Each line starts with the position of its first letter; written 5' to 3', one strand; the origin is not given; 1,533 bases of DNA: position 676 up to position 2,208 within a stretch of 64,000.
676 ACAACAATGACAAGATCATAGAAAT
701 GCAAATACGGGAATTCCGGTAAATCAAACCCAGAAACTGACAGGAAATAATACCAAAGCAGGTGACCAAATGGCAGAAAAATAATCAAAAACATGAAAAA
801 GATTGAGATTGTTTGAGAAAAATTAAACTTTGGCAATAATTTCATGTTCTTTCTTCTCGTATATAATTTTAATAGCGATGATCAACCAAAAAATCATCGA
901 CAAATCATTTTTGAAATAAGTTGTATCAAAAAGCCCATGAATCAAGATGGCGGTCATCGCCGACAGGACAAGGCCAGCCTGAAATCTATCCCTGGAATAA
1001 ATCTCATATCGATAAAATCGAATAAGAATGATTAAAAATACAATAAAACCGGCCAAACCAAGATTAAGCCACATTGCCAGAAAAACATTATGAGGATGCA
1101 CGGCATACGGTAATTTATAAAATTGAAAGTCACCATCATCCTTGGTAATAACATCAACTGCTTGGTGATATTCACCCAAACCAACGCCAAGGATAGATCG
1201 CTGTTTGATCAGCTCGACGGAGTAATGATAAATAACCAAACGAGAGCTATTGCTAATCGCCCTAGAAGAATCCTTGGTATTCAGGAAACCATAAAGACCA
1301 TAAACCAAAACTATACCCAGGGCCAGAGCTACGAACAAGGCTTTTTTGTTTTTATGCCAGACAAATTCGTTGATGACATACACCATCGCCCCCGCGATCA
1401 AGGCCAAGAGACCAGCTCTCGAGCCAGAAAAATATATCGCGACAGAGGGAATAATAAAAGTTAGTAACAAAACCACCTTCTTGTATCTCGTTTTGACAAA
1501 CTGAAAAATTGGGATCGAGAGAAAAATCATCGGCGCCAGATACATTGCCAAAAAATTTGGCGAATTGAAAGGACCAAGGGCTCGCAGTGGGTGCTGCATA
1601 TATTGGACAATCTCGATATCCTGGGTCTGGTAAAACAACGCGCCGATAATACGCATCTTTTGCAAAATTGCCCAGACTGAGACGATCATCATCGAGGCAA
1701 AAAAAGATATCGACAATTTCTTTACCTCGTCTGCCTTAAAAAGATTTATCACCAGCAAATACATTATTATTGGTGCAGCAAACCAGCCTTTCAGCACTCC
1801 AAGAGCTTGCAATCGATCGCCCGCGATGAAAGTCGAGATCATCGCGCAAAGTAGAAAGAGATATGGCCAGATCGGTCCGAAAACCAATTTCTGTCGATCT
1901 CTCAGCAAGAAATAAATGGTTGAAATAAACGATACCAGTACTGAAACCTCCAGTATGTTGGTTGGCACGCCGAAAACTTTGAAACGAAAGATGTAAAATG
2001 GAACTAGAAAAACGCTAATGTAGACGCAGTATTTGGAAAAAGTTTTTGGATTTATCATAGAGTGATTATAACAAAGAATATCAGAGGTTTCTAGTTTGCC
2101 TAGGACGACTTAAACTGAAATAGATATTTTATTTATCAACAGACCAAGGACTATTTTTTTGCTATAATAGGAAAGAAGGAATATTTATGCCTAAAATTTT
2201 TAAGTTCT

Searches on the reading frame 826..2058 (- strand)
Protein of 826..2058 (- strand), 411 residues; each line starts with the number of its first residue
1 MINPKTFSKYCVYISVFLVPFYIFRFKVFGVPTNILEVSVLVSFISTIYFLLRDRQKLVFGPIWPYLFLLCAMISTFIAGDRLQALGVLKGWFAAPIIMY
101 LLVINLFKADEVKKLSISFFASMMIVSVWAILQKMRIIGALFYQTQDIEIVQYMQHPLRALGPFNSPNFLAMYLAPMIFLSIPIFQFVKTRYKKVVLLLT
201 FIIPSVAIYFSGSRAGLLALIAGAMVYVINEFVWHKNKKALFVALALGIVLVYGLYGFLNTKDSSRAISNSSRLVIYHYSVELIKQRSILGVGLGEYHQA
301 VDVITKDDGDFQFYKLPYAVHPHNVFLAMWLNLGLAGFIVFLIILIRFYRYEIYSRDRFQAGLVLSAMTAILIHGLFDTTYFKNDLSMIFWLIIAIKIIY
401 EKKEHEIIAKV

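Call 3: search_protein_families(library=pfam, proteins=[window:826-2058:-], max_evalue=1)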
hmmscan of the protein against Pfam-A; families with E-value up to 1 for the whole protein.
window:826-2058:- (411 aa): 1 family
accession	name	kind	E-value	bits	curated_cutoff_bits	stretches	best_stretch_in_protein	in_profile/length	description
PF04932.20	Wzy_C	-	1.9e-21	76.9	31.7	1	199-342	1-149/149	O-Antigen ligase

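Call 4: search_protein_families(library=ncbifam, proteins=[window:826-2058:-], max_evalue=1)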
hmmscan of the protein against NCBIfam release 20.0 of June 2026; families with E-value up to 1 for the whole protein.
window:826-2058:- (411 aa): 4 families
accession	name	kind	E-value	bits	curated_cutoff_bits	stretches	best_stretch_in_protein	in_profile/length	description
TIGR00947.1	2A73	equivalog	1.5e-17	63.7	366.4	1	31-396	36-418/425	IctB family putative bicarbonate transporter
TIGR04370.1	glyco_rpt_poly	subfamily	5.3e-05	22.4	40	1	107-279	66-257/396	oligosaccharide repeat unit polymerase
TIGR02741.1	TraQ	equivalog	0.046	13.9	111.6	1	215-260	14-60/93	type-F conjugative transfer system pilin chaperone TraQ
NF047675.1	TeichurnBiosyTuaE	equivalog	0.84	8.5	400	0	51-256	116-317/488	teichuronic acid biosynthesis protein TuaE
